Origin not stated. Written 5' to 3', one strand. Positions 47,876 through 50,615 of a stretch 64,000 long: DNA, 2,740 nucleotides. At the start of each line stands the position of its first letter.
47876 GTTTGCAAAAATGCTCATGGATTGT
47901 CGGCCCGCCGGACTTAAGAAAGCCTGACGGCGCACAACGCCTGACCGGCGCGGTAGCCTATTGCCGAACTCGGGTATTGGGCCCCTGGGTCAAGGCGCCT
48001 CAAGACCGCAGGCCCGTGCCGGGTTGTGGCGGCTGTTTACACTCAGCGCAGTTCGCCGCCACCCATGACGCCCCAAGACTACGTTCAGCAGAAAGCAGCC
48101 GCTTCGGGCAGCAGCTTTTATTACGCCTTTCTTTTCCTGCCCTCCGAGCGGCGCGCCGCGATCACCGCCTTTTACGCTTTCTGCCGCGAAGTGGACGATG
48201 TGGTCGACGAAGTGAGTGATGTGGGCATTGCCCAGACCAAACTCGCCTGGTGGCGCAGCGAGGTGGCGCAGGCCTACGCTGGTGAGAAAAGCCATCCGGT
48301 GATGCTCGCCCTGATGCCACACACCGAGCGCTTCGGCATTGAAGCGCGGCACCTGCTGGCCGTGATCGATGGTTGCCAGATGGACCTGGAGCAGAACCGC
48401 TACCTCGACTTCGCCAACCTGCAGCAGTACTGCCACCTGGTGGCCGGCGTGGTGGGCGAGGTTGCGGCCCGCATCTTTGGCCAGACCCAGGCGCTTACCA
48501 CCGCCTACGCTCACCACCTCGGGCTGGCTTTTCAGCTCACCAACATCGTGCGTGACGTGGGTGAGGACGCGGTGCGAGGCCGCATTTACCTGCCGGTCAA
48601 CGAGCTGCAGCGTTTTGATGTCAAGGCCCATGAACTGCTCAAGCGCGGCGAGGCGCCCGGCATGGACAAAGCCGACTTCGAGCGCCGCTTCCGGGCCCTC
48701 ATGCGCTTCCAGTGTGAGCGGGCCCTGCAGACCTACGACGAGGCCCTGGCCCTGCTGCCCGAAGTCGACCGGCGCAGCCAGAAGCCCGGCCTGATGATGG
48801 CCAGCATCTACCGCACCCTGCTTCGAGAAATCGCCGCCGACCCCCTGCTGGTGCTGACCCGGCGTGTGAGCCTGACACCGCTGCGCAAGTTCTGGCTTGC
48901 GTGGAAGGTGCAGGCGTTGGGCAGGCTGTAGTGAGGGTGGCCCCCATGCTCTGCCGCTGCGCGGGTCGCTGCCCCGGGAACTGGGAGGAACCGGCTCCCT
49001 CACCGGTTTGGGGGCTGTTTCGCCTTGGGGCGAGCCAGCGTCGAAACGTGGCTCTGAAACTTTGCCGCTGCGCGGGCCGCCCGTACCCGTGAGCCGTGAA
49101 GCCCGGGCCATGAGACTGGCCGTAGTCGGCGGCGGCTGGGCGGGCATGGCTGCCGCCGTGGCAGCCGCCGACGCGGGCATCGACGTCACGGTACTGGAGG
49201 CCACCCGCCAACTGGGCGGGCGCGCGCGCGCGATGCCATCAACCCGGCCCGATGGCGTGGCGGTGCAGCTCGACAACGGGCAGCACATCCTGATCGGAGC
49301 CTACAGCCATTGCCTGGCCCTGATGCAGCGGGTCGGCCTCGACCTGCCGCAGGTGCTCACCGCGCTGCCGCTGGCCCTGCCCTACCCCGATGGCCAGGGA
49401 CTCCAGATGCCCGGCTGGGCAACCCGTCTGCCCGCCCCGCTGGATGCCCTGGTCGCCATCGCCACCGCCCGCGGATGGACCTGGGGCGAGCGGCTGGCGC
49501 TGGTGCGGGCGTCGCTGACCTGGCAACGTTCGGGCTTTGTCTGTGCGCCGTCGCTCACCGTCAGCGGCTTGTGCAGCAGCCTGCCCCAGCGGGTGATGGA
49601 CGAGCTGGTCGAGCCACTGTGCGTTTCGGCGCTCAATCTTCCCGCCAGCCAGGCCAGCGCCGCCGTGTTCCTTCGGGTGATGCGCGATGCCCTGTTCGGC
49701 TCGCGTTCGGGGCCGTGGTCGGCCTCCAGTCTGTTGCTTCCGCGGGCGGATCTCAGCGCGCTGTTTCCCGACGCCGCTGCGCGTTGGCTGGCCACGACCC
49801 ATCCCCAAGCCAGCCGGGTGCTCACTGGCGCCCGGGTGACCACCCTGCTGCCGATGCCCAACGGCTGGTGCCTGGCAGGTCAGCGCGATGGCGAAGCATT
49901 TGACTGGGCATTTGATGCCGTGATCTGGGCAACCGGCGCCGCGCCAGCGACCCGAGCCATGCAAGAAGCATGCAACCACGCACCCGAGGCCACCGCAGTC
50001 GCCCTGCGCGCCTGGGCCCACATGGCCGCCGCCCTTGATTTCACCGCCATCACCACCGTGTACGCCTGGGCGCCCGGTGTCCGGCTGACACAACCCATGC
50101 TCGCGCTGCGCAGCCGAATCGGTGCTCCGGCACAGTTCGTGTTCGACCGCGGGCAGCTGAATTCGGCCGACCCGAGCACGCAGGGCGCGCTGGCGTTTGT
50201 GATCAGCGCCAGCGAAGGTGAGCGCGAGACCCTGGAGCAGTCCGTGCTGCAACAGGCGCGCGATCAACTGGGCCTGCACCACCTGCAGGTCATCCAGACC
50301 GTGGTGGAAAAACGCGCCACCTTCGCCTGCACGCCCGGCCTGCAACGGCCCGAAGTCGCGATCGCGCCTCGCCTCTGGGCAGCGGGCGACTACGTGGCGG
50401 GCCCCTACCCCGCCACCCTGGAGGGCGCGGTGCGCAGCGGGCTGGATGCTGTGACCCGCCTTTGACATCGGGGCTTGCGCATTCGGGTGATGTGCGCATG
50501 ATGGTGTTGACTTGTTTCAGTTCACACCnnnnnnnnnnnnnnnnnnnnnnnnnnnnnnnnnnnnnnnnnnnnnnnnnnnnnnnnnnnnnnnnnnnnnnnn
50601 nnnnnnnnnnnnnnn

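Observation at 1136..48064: The whole 46-kb photosynthesis gene cluster sits between hpnC and hpnD-hpnE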

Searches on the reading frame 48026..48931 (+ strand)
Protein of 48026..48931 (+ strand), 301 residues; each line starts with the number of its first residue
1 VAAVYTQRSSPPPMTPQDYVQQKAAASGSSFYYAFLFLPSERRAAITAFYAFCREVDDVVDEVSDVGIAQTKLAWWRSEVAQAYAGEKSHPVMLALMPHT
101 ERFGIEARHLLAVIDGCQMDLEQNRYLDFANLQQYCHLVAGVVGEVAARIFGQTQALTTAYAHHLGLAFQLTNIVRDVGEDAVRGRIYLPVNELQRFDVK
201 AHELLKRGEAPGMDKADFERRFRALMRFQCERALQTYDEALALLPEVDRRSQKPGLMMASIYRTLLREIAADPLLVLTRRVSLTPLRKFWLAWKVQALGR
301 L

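Call 3: search_protein_families(library=ncbifam, proteins=[window:48026-48931:+])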
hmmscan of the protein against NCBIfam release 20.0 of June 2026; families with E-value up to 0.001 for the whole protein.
window:48026-48931:+ (301 aa): 6 families
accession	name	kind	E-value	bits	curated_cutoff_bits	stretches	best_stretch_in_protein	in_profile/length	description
TIGR03465.1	HpnD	equivalog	4.6e-111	370.1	278.6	1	23-297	1-266/267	presqualene diphosphate synthase HpnD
NF045686.1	PhytoSynCyanob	equivalog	1.2e-48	165.8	550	1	22-289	26-297/310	15-cis-phytoene synthase CrtB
TIGR03464.1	HpnC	equivalog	9.3e-46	156.5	250.45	1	31-295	9-265/267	squalene synthase HpnC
NF042419.1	Phyto_syn_CrtB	equivalog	1.2e-30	107.2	480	1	22-206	9-202/306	15-cis-phytoene synthase CrtB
NF045921.1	PhytnSynCrtBRhod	equivalog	3.1e-30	105.7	500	1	27-291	16-271/307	15-cis-phytoene synthase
TIGR01559.1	squal_synth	equivalog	6.5e-11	42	286.75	1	130-204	133-213/337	squalene synthase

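Call 4: search_protein_families(library=pfam, proteins=[window:48026-48931:+])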
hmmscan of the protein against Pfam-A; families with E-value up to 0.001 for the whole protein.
window:48026-48931:+ (301 aa): 1 family
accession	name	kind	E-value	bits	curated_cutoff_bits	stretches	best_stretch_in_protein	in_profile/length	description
PF00494.24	SQS_PSY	-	4.9e-81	272.7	26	1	26-287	3-263/263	Squalene/phytoene synthase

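Call 14: find_related_loci(query=window:48065-48931:+, collection=genome_contigs, flank=10000)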
Query window:48065-48931:+ (288 aa) in genome_contigs; peptide patterns used: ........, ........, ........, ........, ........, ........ (x = any residue, [..] = any of these).
600 stretches matched a pattern (row limit reached: there are more); 582 encode a relative of the query (tblastn E <= 1e-3); the best 80 are kept; 80 distinct loci.
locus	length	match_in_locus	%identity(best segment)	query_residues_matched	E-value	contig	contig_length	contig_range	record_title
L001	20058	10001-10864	89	1-288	9e-176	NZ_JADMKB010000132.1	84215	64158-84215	MAG: Hydrogenophaga sp. isolate MAG_7 NODE_236_length_84215_cov_27.267372, whole genome shotgun sequence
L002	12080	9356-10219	90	1-288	2e-175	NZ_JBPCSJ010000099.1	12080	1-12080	MAG: Hydrogenophaga sp. S1Ck117_615412_flag_0_multi_6.9813_len_12080, whole genome shotgun sequence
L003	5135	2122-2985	86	1-288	6e-175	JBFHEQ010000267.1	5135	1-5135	MAG: Hydrogenophaga sp. isolate Mix_sand07.2021.05.G.103 k141_843347_length_5135_cov_25.1237, whole genome shotgun seque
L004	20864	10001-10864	91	1-288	1e-170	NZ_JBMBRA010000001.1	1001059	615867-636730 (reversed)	Hydrogenophaga sp. ZJX-1 Scaffold1, whole genome shotgun sequence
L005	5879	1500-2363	90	1-288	9e-171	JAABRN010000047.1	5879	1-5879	MAG: Hydrogenophaga sp. isolate S07.Bin102 Scaffold_135, whole genome shotgun sequence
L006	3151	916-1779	91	1-288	1e-177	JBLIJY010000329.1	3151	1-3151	MAG: Hydrogenophaga sp. isolate 3300054695_198 Ga0535665_0061442, whole genome shotgun sequence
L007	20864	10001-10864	90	1-288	2e-168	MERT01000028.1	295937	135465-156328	MAG: Burkholderiales bacterium GWF1_66_17 gwf1_scaffold_99, whole genome shotgun sequence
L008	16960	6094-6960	85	1-288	2e-168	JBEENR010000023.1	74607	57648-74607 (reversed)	MAG: Pseudomonadota bacterium isolate crookedriver_2019_sw_WHONDRS-S19S_0041_F_bin.20 scaffold_87, whole genome shotgun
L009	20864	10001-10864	84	1-288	2e-167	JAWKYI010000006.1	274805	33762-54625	MAG: Burkholderiaceae bacterium isolate ABC1.25 ABC1.25.fa-6, whole genome shotgun sequence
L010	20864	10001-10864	90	1-288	4e-167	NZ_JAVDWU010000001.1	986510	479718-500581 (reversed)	Hydrogenophaga palleronii strain 4249 Ga0454477_01, whole genome shotgun sequence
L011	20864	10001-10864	90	1-288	7e-167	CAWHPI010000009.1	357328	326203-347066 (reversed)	MAG: uncultured beta proteobacterium isolate MFD04716.bin.2.9 genome assembly, contig: contig_62582, whole genome shotgu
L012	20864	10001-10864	89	1-288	5e-166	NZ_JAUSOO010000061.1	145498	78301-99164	MAG: Hydrogenophaga sp. isolate E21_maxbin.007 E21_k141_106377, whole genome shotgun sequence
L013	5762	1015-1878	89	1-288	2e-167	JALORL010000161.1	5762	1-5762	MAG: Hydrogenophaga sp. isolate Prado180 scaffold_40818, whole genome shotgun sequence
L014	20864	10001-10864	87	1-288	2e-163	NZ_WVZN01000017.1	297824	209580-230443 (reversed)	MAG: Hydrogenophaga sp. isolate CS4-C022 C_merged_R1_(paired)_contig_157202, whole genome shotgun sequence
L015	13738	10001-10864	88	1-288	2e-163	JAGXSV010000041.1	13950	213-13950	MAG: Hydrogenophaga sp. isolate CROMO_BS_123_1 c_000000564437, whole genome shotgun sequence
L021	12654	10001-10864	88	1-288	8e-162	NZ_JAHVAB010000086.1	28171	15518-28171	MAG: Hydrogenophaga sp. isolate Con.Enr.2020-2 k141_2507, whole genome shotgun sequence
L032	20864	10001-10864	86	1-288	3e-159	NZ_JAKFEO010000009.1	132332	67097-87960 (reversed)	MAG: Hydrogenophaga sp. isolate LC075 contig-124_104, whole genome shotgun sequence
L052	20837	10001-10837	77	1-288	3e-150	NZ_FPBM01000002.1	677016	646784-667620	Polaromonas sp. YR568, whole genome shotgun sequence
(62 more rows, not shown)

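Call 38: search_protein_families(library=pfam, max_evalue=0.00001, proteins=[L012:5602-6720:+, L012:6733-9891:+, L001:8003-8803:-, L001:9071-9919:+, L052:9215-9961:+, L004:7792-9336:-, L032:2880-3974:+, L032:3975-4871:+, L032:4868-5764:+, L032:5761-6849:+])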
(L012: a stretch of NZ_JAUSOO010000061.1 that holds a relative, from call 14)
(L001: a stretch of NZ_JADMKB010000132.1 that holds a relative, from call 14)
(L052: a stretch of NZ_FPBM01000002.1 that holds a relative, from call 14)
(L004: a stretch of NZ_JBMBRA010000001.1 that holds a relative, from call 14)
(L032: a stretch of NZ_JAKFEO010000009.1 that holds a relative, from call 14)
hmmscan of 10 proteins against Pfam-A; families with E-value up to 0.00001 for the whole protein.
L012:5602-6720:+ (372 aa): 3 families
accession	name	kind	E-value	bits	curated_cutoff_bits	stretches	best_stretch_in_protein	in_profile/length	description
PF13437.12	HlyD_3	-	1.4e-13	51.9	22.2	1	189-280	1-96/106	HlyD family secretion protein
PF16576.10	HlyD_D23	-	1.5e-11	44.4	30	1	77-280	17-204/214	Barrel-sandwich domain of CusB or HlyD membrane-fusion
PF13533.13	Biotin_lipoyl_2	-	1.9e-06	28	29.8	0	82-111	3-32/32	Biotin-lipoyl like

L012:6733-9891:+ (1052 aa): 1 family
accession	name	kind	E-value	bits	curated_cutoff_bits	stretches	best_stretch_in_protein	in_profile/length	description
PF00873.25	ACR_tran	-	2.3e-169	565.7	28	1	12-1031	10-1020/1021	AcrB/AcrD/AcrF family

L001:8003-8803:- (266 aa): 3 families
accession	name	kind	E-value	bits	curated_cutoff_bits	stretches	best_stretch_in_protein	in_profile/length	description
PF02518.31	HATPase_c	-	7.6e-21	75.1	26.4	1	155-263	2-109/111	Histidine kinase-, DNA gyrase B-, and HSP90-like ATPase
PF00512.31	HisKA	-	1.4e-07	31.9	26.9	1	45-110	2-64/66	His Kinase A (phospho-acceptor) domain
PF13581.12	HATPase_c_2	-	4.1e-06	27.3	27.4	0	159-239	32-110/127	Histidine kinase-like ATPase domain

L001:9071-9919:+ (282 aa): 2 families
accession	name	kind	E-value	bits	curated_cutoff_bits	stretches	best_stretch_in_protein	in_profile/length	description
PF00027.35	cNMP_binding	-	2.4e-06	27.8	27.5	1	91-172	2-84/89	Cyclic nucleotide-binding domain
PF13545.12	HTH_Crp_2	-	3.8e-06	27.2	27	1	212-261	4-55/70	Crp-like helix-turn-helix domain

L052:9215-9961:+ (248 aa): 0 families

L004:7792-9336:- (514 aa): 6 families
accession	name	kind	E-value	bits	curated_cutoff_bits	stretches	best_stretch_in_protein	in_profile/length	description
PF00015.26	MCPsignal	-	3.8e-43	147.7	34.6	1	327-482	3-172/172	Methyl-accepting chemotaxis protein (MCP) signalling domain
PF08447.18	PAS_3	-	5.8e-16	59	25.6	1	31-113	2-87/89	PAS fold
PF00989.32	PAS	-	1.2e-14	54.7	22.6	1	20-112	13-107/113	PAS fold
PF13426.13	PAS_9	-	1.3e-13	51.6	27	1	19-110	4-93/103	PAS domain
PF08448.16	PAS_4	-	1.9e-07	31.7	23.1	1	24-112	11-99/110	PAS fold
PF00672.30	HAMP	-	5e-06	27.2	25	0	216-260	6-50/53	HAMP domain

L032:2880-3974:+ (364 aa): 3 families
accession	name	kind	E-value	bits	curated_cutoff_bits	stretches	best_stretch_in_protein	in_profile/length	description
PF13531.11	SBP_bac_11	-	7.3e-41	140.8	25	1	76-310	15-224/227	Bacterial extracellular solute-binding protein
PF01547.30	SBP_bac_1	-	9.2e-16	59.1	26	1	76-305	13-307/307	Bacterial extracellular solute-binding protein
PF13343.11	SBP_bac_6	-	7.9e-07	29.2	24.6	1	163-318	81-223/245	Bacterial extracellular solute-binding protein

L032:3975-4871:+ (298 aa): 1 family
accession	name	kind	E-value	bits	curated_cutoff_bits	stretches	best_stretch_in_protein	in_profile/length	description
PF00528.27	BPD_transp_1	-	3e-24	86.2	26.4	1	95-292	3-181/184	Binding-protein-dependent transport system inner membrane component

L032:4868-5764:+ (298 aa): 1 family
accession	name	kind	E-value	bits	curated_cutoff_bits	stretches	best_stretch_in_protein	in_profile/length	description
PF00528.27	BPD_transp_1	-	2.9e-13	50.4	26.4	1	76-263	2-174/184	Binding-protein-dependent transport system inner membrane component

L032:5761-6849:+ (362 aa): 5 families
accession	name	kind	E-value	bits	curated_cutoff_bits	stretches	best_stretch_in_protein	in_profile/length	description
PF00005.33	ABC_tran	-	2.7e-40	138.6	25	1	18-164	1-136/137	ABC transporter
PF17850.7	CysA_C_terminal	-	3.1e-18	66.5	29.7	1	241-283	1-43/43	CysA C-terminal regulatory domain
PF12857.13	TOBE_3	-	8.1e-12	45.3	27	1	292-351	6-59/59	TOBE-like domain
PF13304.12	AAA_21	-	2.9e-09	37.8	27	0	131-198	232-301/304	AAA domain, putative AbiEii toxin, Type IV TA system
PF02463.25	SMC_N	-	6.7e-06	26.1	40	0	20-212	17-213/220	RecF/RecN/SMC N terminal domain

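Call 39: search_protein_families(library=pfam, max_evalue=0.0001, proteins=[L032:7403-8299:-, L032:8454-9593:-, L021:7136-7939:+, L021:8387-9514:+])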
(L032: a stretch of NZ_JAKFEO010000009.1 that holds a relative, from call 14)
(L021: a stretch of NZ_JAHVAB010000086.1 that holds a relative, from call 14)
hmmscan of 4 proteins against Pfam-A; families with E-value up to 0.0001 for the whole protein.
L032:7403-8299:- (298 aa): 1 family
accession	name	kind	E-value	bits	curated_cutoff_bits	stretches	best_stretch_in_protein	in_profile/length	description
PF13545.12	HTH_Crp_2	-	2.2e-13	50.4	27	1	185-251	1-69/70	Crp-like helix-turn-helix domain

L032:8454-9593:- (379 aa): 2 families
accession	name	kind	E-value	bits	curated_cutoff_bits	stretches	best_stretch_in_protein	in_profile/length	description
PF13545.12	HTH_Crp_2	-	1.1e-13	51.4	27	1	288-364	1-70/70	Crp-like helix-turn-helix domain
PF00027.35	cNMP_binding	-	2.4e-12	47.1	27.5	1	171-255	3-88/89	Cyclic nucleotide-binding domain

L021:7136-7939:+ (267 aa): 1 family
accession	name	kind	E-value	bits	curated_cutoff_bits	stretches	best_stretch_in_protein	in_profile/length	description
PF01545.26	Cation_efflux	-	1.8e-15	57.7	26.6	1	75-253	1-197/198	Cation efflux family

L021:8387-9514:+ (375 aa): 3 families
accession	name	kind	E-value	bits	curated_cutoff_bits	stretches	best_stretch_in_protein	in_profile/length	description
PF13462.12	Thioredoxin_4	-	7.9e-20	72.1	23.2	1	207-354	5-150/165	Thioredoxin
PF01323.26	DSBA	-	1.2e-09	38.7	25.6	1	218-360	1-181/191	DSBA-like thioredoxin domain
PF13743.12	Thioredoxin_5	-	1.1e-05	25.7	27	0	301-349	115-163/186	Thioredoxin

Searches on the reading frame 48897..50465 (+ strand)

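Call 3: search_protein_families(library=ncbifam, proteins=[window:48897-50465:+])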
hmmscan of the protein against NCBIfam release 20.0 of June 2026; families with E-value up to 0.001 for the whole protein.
window:48897-50465:+ (522 aa): 45 families (the best 25 are shown)
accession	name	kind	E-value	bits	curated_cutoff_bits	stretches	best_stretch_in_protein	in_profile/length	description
TIGR03467.1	HpnE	equivalog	6.4e-87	292.6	283.05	1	75-520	2-426/430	hydroxysqualene dehydroxylase HpnE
TIGR02731.1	phytoene_desat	equivalog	3.6e-10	39.2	569.4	1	73-200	1-125/453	15-cis-phytoene desaturase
TIGR02732.1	zeta_caro_desat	equivalog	1.3e-08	34.2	622.15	1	73-148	1-72/474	9,9'-di-cis-zeta-carotene desaturase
NF005560.0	PRK07233.1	equivalog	2.2e-08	33.4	252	1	72-148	1-72/435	hypothetical protein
NF058655.1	CrtID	equivalog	1.3e-07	30.9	640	1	75-113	2-40/478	bifunctional phytoene desaturase/3,4-desaturase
NF045637.1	carotdesatCrtDProt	equivalog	2.8e-07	29.5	580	1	75-116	2-43/485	1-hydroxycarotenoid 3,4-desaturase CrtD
TIGR03997.1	mycofact_OYE_2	equivalog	3.3e-07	29.1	793.15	1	65-113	373-421/645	mycofactocin system FadH/OYE family oxidoreductase 2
TIGR02734.1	crtI_fam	subfamily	5.3e-07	28.7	238.1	1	75-113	2-40/504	phytoene desaturase family protein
NF009410.0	PRK12771.1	subfamily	1.8e-06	26.8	516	1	65-109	132-176/566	NAD(P)-binding protein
NF008841.0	PRK11883.1-1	equivalog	2.8e-06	26.5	517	1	71-368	3-294/453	protoporphyrinogen oxidase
NF045599.1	bili_reduct_long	exception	5.3e-06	25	750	1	69-109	379-419/641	bilirubin reductase, long form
TIGR03197.1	MnmC_Cterm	equivalog_domain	1.7e-05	24.1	174.2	1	74-110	2-38/400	FAD-dependent 5-carboxymethylaminomethyl-2-thiouridine(34) oxidoreductase MnmC1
NF053717.1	VnlPnlRedVprA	equivalog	3.1e-05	23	600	1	73-110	8-45/481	vinyl phenol reductase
NF004789.0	PRK06134.1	subfamily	4.3e-05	22.3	747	1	69-109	10-50/581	FAD-dependent oxidoreductase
NF006130.0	PRK08274.1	equivalog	8.3e-05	21.6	369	1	72-109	6-45/467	FAD-dependent tricarballylate dehydrogenase TcuA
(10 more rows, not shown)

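Call 4: search_protein_families(library=pfam, proteins=[window:48897-50465:+])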
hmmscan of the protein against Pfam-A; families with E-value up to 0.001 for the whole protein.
window:48897-50465:+ (522 aa): 10 families
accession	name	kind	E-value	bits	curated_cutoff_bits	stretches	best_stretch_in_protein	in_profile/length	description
PF01593.30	Amino_oxidase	-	8.8e-27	94.9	19.8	1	82-521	2-441/443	Flavin containing amine oxidoreductase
PF13450.12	NAD_binding_8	-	1.8e-11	44.6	21.9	1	76-144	1-66/68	NAD(P)-binding Rossmann-like domain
PF07992.20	Pyr_redox_2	-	3e-08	33.9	26.1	1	72-107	143-178/291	Pyridine nucleotide-disulphide oxidoreductase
PF12831.13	FAD_oxidored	-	5e-08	33.1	27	1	75-120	3-48/416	FAD dependent oxidoreductase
PF00890.30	FAD_binding_2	-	7.2e-06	25.9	20.4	1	75-109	3-37/414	FAD binding domain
PF01266.30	DAO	-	1.3e-05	25.3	27.9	1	74-108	2-36/353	FAD dependent oxidoreductase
PF01134.28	GIDA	-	0.00019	21.1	22.1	1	75-103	3-31/391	Glucose inhibited division protein A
PF13454.12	NAD_binding_9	-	0.00048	20.6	21.8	0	277-348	86-154/155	FAD-NAD(P)-binding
PF00070.33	Pyr_redox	-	0.00069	20.5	22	0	73-107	1-35/82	Pyridine nucleotide-disulphide oxidoreductase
PF03486.20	HI0933_like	-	0.00079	19.4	50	0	74-108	3-37/244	HI0933-like protein Rossmann domain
